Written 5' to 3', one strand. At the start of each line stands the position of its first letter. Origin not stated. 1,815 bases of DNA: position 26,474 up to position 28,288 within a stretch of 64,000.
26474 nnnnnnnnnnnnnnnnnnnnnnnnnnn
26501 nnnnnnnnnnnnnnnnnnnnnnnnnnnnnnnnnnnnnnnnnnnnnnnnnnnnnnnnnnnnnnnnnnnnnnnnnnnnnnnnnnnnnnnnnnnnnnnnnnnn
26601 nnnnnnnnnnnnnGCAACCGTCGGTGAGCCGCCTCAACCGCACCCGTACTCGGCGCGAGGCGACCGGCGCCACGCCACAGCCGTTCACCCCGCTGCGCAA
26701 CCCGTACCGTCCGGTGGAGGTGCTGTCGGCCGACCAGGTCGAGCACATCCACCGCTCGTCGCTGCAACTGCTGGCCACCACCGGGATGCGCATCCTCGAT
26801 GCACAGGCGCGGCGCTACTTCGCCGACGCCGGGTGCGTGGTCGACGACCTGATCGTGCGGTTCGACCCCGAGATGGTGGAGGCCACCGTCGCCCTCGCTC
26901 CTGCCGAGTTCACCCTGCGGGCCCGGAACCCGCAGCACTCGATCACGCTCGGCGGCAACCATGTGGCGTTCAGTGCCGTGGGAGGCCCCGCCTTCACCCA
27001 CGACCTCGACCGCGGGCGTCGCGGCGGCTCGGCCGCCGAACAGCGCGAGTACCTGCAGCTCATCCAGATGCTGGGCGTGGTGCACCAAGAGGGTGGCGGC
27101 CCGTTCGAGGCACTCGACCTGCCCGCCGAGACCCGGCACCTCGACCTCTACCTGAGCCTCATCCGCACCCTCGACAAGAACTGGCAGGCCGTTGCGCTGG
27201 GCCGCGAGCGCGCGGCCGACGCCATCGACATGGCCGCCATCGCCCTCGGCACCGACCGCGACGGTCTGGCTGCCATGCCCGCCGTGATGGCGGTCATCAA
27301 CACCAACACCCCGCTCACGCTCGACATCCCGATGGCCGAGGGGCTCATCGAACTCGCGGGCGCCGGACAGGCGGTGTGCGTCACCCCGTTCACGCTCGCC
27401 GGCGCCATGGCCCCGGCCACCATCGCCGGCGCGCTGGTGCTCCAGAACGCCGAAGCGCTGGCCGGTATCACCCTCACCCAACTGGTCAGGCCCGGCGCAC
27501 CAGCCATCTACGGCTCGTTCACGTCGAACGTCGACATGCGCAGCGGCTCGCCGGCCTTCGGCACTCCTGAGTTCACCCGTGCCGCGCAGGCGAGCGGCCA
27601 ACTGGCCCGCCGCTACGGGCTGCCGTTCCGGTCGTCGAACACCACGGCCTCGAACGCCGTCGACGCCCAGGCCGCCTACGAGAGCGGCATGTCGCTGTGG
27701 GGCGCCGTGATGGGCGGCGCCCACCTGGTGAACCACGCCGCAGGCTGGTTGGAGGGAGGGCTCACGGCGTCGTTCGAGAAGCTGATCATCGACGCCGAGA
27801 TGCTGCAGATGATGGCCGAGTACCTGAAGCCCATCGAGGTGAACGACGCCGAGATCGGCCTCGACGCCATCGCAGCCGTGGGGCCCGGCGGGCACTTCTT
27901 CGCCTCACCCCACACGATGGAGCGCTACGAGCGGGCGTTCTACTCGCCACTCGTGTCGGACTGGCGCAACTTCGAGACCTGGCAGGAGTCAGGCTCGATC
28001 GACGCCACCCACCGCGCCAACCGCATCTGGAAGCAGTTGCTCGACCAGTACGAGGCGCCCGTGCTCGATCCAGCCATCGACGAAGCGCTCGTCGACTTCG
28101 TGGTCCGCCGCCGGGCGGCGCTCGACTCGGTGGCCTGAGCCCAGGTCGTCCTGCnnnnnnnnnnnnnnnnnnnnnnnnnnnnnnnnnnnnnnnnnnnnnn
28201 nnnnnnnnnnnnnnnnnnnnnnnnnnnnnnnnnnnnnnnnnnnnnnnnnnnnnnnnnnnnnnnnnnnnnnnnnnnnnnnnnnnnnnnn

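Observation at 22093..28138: Second MttB paralog embedded in a distinct aminotransferase-amidohydrolase-Rieske-EamA-FKBP gene string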

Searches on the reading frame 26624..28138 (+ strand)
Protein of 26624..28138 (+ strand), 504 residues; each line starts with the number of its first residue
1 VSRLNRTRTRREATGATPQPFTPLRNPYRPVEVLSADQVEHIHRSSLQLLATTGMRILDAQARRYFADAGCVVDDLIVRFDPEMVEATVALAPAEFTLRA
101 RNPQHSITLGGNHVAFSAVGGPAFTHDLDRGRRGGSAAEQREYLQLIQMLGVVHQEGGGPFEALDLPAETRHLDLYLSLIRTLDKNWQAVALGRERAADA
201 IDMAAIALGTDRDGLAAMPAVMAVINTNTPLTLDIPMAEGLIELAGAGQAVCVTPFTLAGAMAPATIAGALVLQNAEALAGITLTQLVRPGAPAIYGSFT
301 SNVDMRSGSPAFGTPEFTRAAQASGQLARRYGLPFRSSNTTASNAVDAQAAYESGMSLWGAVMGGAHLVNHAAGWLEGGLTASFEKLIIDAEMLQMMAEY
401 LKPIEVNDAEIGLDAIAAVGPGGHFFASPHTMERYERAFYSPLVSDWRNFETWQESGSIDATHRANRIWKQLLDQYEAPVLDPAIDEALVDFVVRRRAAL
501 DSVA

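Call 6: search_protein_families(library=pfam, proteins=[window:26624-28138:+], max_evalue=0.01)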
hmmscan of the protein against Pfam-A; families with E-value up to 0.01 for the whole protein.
window:26624-28138:+ (504 aa): 1 family
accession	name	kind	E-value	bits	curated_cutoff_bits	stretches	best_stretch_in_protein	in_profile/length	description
PF06253.16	MTTB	-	1.7e-192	640.3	25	1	7-499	7-498/500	Trimethylamine methyltransferase (MTTB)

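Call 7: search_protein_families(library=ncbifam, proteins=[window:26624-28138:+], max_evalue=0.001)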
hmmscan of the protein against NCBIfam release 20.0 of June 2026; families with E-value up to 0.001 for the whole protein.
window:26624-28138:+ (504 aa): 1 family
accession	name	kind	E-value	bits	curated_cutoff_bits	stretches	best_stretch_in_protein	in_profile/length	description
TIGR02369.2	trimeth_pyl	equivalog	8.1e-96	321.3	525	1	31-493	3-465/469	[trimethylamine--corrinoid protein] Co-methyltransferase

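Call 12: find_encoding_contigs(protein=window:26624-28138:+, flank=10000, max_places=6)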
Protein window:26624-28138:+ (504 aa): no gene with exactly this product is on record in the collection.

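Call 24: search_solved_structures(query=window:26624-28138:+, max_evalue=0.00001)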
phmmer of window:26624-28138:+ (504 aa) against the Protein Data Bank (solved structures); distinct sequences matched with E-value up to 0.00001: 5.
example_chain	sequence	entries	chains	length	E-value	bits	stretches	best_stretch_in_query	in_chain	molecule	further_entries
4yyc_A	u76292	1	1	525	1.2e-103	350.5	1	9-500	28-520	Putative trimethylamine methyltransferase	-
9yce_A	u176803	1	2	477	7.3e-101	341.3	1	32-497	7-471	Glycine betaine methyltransferase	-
2qne_A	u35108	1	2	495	7.5e-101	341.2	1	32-497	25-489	Putative methyltransferase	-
7xcl_A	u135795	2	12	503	2.7e-43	151.4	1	33-485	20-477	Trimethylamine methyltransferase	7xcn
7xcm_A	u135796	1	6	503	3e-43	151.3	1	33-485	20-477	Trimethylamine methyltransferase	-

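Call 35: search_solved_structures(query=window:26624-28138:+, max_evalue=1e-50, show_alignments=2)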
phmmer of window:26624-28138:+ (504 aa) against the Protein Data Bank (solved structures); distinct sequences matched with E-value up to 1e-50: 3.
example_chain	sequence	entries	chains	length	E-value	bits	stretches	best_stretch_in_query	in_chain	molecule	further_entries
4yyc_A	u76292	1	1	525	1.2e-103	350.5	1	9-500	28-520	Putative trimethylamine methyltransferase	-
9yce_A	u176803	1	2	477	7.3e-101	341.3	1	32-497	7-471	Glycine betaine methyltransferase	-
2qne_A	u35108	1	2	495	7.5e-101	341.2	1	32-497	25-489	Putative methyltransferase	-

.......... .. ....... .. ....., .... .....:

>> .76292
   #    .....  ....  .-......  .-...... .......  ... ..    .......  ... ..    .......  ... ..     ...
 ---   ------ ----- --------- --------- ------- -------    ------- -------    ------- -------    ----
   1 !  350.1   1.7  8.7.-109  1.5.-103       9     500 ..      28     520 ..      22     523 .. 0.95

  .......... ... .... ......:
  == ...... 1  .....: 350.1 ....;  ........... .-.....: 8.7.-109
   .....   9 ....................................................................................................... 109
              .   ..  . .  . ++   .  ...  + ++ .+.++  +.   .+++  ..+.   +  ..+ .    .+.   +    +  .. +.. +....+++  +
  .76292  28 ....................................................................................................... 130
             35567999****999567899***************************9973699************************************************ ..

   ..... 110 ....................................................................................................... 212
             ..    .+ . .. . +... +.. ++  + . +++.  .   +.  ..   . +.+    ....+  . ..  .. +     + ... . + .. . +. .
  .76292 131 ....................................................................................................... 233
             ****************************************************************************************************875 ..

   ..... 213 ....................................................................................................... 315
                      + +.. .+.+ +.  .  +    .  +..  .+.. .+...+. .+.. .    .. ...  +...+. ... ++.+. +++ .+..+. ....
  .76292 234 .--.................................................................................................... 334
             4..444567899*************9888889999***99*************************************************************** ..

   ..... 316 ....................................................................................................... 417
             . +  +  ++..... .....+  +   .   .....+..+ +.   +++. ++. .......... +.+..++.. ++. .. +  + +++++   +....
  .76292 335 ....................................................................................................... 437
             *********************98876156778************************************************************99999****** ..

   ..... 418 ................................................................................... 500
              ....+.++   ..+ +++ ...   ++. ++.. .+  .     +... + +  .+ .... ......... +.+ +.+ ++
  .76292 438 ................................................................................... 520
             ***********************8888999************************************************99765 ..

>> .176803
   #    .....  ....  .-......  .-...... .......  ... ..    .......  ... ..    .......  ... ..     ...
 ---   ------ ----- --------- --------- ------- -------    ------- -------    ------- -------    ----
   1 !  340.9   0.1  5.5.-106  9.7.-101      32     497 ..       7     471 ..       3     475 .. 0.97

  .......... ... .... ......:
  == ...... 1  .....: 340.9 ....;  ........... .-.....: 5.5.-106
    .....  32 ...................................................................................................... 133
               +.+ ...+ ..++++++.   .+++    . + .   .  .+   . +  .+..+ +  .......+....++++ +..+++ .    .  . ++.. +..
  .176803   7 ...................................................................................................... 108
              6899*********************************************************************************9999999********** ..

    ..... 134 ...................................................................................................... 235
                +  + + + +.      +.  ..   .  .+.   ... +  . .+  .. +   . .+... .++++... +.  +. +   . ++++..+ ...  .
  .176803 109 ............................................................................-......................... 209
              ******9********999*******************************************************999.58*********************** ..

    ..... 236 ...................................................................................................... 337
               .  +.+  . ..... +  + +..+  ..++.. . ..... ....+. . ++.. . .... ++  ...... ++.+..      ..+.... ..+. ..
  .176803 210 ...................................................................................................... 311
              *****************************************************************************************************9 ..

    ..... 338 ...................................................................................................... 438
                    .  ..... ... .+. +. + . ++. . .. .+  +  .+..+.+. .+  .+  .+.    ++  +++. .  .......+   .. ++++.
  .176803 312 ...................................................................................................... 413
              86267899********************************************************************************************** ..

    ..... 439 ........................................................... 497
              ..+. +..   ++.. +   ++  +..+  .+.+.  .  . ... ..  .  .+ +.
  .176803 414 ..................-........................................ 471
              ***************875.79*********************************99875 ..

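Call 39: find_homologous_proteins(query=window:26624-28138:+, max_evalue=1e-50)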
Query window:26624-28138:+ (504 aa): 8000 proteins with E <= 1e-50 among 8000 candidates; the best 120 are listed.
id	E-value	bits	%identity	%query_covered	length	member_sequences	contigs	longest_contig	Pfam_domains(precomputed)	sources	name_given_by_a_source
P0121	0.0e+0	1095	97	100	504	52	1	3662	PF06253.17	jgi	jgi:trimethylamine--corrinoid protein Co-methyltransferase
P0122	2.1e-257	872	77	99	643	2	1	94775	PF06253.17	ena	-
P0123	1.7e-256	869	75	100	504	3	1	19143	PF06253.17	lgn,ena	-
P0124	2.6e-256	869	78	95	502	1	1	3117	PF06253.17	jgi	jgi:trimethylamine--corrinoid protein Co-methyltransferase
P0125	4.4e-256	868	75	99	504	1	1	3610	PF06253.17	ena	-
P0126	2.2e-255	866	76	99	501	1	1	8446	PF06253.17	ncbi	ncbi:MAG: trimethylamine methyltransferase family protein [Ilumatobacteraceae bacterium]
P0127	3.4e-254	862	75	100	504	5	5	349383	PF06253.17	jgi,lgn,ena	jgi:trimethylamine--corrinoid protein Co-methyltransferase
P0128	6.7e-254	861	76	100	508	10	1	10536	PF06253.17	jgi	jgi:trimethylamine---corrinoid protein Co-methyltransferase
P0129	8.5e-254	860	77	98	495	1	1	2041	PF06253.17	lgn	-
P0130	1.3e-253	860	81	93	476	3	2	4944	PF06253.17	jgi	jgi:trimethylamine---corrinoid protein Co-methyltransferase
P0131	1.5e-253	860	76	99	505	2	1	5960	PF06253.17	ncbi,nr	ncbi:MAG: trimethylamine methyltransferase family protein [Actinobacteria bacterium]|nr:trimethylami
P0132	7.9e-253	857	75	99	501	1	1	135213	PF06253.17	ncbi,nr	ncbi:MAG: trimethylamine methyltransferase family protein [Actinomycetia bacterium]|nr:trimethylamin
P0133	8.5e-253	857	78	96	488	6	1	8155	PF06253.17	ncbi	-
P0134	8.8e-253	857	75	99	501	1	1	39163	PF06253.17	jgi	jgi:trimethylamine---corrinoid protein Co-methyltransferase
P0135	2.1e-252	856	76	95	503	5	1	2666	PF06253.17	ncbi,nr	ncbi:MAG: methyltransferase [Ilumatobacteraceae bacterium]|nr:methyltransferase [Ilumatobacteraceae 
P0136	2.1e-252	856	78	96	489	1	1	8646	PF06253.17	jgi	jgi:trimethylamine--corrinoid protein Co-methyltransferase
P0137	3.8e-252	855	77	98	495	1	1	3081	PF06253.17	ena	-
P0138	8.7e-252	854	75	97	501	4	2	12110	PF06253.17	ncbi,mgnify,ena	ncbi:MAG: trimethylamine methyltransferase family protein [Actinomycetota bacterium]|mgnify:CR=1 FL=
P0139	8.9e-252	854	76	99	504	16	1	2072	PF06253.17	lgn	-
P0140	1.2e-251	853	76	99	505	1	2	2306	PF06253.17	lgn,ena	-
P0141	1.2e-251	853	74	99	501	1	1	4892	PF06253.17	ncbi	ncbi:MAG: hypothetical protein RLZZ623_1101 [Actinomycetota bacterium]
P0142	3.2e-251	852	79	95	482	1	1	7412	PF06253.17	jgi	jgi:trimethylamine--corrinoid protein Co-methyltransferase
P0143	3.5e-251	852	76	99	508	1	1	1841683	PF06253.17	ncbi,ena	-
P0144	1.1e-250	850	76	96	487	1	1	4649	PF06253.17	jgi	jgi:trimethylamine--corrinoid protein Co-methyltransferase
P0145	2.8e-250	849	76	98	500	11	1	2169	PF06253.17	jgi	-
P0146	6.5e-250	848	76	98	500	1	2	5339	PF06253.17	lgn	-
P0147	7.3e-250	848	76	98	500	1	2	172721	PF06253.17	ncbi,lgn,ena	-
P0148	1.0e-249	847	76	99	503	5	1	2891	PF06253.17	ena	-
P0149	1.8e-249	846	75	99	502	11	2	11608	PF06253.17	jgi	jgi:trimethylamine--corrinoid protein Co-methyltransferase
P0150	3.1e-249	845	75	99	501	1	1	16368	PF06253.17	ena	-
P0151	3.2e-249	845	76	98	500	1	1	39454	PF06253.17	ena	-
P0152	7.1e-249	844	75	96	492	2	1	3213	PF06253.17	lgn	-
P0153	7.9e-249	844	74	99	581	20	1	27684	PF06253.17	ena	-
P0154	1.1e-248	844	74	99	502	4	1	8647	PF06253.17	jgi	-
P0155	3.6e-248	842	76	97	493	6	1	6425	PF06253.17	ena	-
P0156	3.8e-248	842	74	100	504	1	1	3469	PF06253.17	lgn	-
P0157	1.0e-247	840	77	96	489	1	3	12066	PF06253.17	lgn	-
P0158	4.7e-247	838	74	99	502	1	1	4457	PF06253.17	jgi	jgi:trimethylamine--corrinoid protein Co-methyltransferase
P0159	1.8e-246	836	75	99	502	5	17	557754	PF06253.17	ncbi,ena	-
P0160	1.9e-246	836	79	93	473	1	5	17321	PF06253.17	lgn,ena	-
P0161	2.3e-246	836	76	96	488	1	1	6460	PF06253.17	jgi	jgi:trimethylamine--corrinoid protein Co-methyltransferase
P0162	2.4e-246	836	75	97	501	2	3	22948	PF06253.17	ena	-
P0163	2.5e-246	836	79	93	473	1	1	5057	PF06253.17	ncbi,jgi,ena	-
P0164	7.3e-246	834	75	99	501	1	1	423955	PF06253.17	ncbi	ncbi:MAG: trimethylamine methyltransferase family protein [Ilumatobacteraceae bacterium]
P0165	9.3e-246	834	76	96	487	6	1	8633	PF06253.17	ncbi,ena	-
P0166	9.4e-246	834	79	93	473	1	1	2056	PF06253.17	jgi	-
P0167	1.0e-245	834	74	97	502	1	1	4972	PF06253.17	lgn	-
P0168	1.4e-245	833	79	93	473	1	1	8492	PF06253.17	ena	-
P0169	2.0e-245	833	79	93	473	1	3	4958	PF06253.17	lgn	-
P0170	2.8e-245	832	74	98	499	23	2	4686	PF06253.17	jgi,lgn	-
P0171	4.4e-245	832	79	93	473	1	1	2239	PF06253.17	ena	-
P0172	8.4e-245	831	77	94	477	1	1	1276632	PF06253.17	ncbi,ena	-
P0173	1.4e-244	830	73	99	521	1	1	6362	PF06253.17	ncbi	-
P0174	1.6e-244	830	76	95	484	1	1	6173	PF06253.17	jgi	jgi:trimethylamine---corrinoid protein Co-methyltransferase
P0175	1.6e-244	830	77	93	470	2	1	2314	PF06253.17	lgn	-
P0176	6.5e-244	828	75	98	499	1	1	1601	PF06253.17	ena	-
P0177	7.1e-244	828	74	99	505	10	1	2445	PF06253.17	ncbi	-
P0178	8.1e-244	828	78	93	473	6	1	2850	PF06253.17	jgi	-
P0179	1.1e-243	827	75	97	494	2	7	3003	PF06253.17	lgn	-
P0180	1.6e-243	827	79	93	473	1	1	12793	PF06253.17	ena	-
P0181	2.6e-243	826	73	96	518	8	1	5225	PF06253.17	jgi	-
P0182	5.7e-243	825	77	93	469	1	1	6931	PF06253.17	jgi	jgi:trimethylamine--corrinoid protein Co-methyltransferase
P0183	1.4e-242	824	77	95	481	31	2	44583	PF06253.17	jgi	-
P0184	1.8e-242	823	73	98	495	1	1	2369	PF06253.17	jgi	jgi:trimethylamine--corrinoid protein Co-methyltransferase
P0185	2.7e-242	823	74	95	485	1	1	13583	PF06253.17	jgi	jgi:trimethylamine--corrinoid protein Co-methyltransferase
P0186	1.2e-241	820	74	99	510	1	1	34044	PF06253.17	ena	-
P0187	1.7e-241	820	74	95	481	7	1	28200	PF06253.17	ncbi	-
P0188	5.2e-241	818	77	93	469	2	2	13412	PF06253.17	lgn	-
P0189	1.9e-240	817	73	96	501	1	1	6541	PF06253.17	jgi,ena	-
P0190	2.1e-240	816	77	94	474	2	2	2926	PF06253.17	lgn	-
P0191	2.1e-240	816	76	93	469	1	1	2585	PF06253.17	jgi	jgi:trimethylamine--corrinoid protein Co-methyltransferase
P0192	3.7e-240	816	78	93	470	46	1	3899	PF06253.17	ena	-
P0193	4.0e-240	815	73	99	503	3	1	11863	PF06253.17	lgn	-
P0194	1.2e-239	814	72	99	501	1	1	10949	PF06253.17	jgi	jgi:trimethylamine---corrinoid protein Co-methyltransferase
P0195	2.2e-239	813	73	96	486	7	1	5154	PF06253.17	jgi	jgi:trimethylamine--corrinoid protein Co-methyltransferase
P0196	2.2e-239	813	72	99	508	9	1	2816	PF06253.17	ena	-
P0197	5.5e-239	812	75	94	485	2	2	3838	PF06253.17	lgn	-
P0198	7.5e-239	811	74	95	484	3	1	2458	PF06253.17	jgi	jgi:trimethylamine--corrinoid protein Co-methyltransferase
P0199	2.1e-238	810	77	93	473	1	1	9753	PF06253.17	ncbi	-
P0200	3.3e-238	809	77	92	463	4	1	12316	PF06253.17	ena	-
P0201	1.2e-237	807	72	99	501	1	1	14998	PF06253.17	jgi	jgi:trimethylamine---corrinoid protein Co-methyltransferase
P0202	1.5e-237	807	77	91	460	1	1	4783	PF06253.17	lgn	-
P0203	1.7e-237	807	73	95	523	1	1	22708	PF06253.17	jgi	jgi:trimethylamine--corrinoid protein Co-methyltransferase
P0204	3.4e-237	806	74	94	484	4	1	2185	PF06253.17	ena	-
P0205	3.6e-237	806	71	99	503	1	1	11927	PF06253.17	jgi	jgi:trimethylamine--corrinoid protein Co-methyltransferase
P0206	4.2e-237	805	72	97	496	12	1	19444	PF06253.17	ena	-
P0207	6.3e-237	805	76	93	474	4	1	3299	PF06253.17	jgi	-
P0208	7.8e-237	805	73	96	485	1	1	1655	PF06253.17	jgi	jgi:trimethylamine--corrinoid protein Co-methyltransferase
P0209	1.1e-236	804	71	99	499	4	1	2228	PF06253.17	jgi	jgi:trimethylamine--corrinoid protein Co-methyltransferase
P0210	1.1e-236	804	73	95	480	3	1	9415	PF06253.17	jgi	jgi:trimethylamine--corrinoid protein Co-methyltransferase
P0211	1.2e-236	804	76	93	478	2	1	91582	PF06253.17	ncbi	-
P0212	1.4e-236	804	74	95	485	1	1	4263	PF06253.17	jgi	-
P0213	2.3e-236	803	76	93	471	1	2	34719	PF06253.17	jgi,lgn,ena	-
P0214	4.4e-236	802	75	93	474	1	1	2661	PF06253.17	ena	-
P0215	6.5e-236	802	74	95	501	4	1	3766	PF06253.17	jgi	jgi:trimethylamine--corrinoid protein Co-methyltransferase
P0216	6.8e-236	801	74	94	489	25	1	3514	PF06253.17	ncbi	-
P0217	1.1e-235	801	74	94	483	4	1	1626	PF06253.17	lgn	-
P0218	1.8e-235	800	70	99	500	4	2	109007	PF06253.17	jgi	jgi:trimethylamine--corrinoid protein Co-methyltransferase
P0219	3.9e-235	799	74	93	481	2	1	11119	PF06253.17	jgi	jgi:trimethylamine---corrinoid protein Co-methyltransferase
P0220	6.1e-235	798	77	91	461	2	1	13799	PF06253.17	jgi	jgi:trimethylamine--corrinoid protein Co-methyltransferase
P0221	1.3e-234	797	76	93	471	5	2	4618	PF06253.17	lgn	-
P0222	2.0e-234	797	72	95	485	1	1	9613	PF06253.17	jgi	jgi:trimethylamine--corrinoid protein Co-methyltransferase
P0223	3.9e-234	796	71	99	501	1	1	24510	PF06253.17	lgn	-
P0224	4.2e-234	796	76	91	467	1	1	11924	PF06253.17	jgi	jgi:trimethylamine--corrinoid protein Co-methyltransferase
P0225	7.2e-234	795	73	94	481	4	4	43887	PF06253.17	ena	-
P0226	1.2e-233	794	72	97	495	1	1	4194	PF06253.17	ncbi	-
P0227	1.3e-233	794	74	94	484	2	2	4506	PF06253.17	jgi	-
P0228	1.6e-233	794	73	99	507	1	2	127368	PF06253.17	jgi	jgi:trimethylamine---corrinoid protein Co-methyltransferase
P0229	1.8e-233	793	74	95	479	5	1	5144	PF06253.17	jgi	jgi:trimethylamine--corrinoid protein Co-methyltransferase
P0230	3.5e-233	793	97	73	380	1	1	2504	PF06253.17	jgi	jgi:trimethylamine--corrinoid protein Co-methyltransferase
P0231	4.0e-233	792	71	95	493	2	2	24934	PF06253.17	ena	-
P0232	4.2e-233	792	73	95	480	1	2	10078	PF06253.17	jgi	jgi:trimethylamine---corrinoid protein Co-methyltransferase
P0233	5.3e-233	792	71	99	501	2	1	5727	PF06253.17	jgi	-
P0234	6.0e-233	792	71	96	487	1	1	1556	PF06253.17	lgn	-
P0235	9.9e-233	791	70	99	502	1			PF06253.17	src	-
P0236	9.8e-232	788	73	94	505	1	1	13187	PF06253.17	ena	-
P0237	1.4e-231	787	71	99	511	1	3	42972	PF06253.17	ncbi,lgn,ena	-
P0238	2.6e-231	786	69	100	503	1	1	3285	PF06253.17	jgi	jgi:trimethylamine--corrinoid protein Co-methyltransferase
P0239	2.8e-231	786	72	97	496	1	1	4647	PF06253.17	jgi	jgi:trimethylamine--corrinoid protein Co-methyltransferase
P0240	4.0e-231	786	74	92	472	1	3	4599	PF06253.17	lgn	-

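Call 40: find_encoding_contigs(protein=P0172, flank=8000, max_places=2)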
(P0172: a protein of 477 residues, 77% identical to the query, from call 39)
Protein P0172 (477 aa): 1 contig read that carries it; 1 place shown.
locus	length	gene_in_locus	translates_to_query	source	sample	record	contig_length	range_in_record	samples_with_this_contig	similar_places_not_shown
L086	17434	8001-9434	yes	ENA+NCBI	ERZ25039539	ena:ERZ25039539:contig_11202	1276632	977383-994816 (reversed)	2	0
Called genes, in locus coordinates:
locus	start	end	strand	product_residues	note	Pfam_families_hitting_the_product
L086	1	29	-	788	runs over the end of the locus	PF09587:PGA_cap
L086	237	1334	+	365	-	-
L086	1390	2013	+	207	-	-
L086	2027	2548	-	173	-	PF00211:Guanylate_cyc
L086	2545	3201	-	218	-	-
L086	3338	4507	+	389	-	PF00266:Aminotran_5, PF01053:Cys_Met_Meta_PP (weak)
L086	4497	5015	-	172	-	PF02452:PemK_toxin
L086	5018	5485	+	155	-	PF03061:4HBT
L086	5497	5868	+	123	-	PF00254:FKBP_C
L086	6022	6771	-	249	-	PF06271:RDD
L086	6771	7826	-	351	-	PF01476:LysM, PF23446:LysM1_NFP_LYK (faint), PF23472:LysM2_CERK1_LYK3_4_5 (faint), PF23473:LysM3_LYK4_5 (weak), PF01476:LysM, PF23473:LysM3_LYK4_5 (weak), PF01476:LysM, PF00877:NLPC_P60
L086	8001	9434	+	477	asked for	PF06253:MTTB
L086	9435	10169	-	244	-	PF01471:PG_binding_1, PF01551:Peptidase_M23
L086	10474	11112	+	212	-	PF07978:NIPSNAP (faint)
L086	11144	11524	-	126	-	-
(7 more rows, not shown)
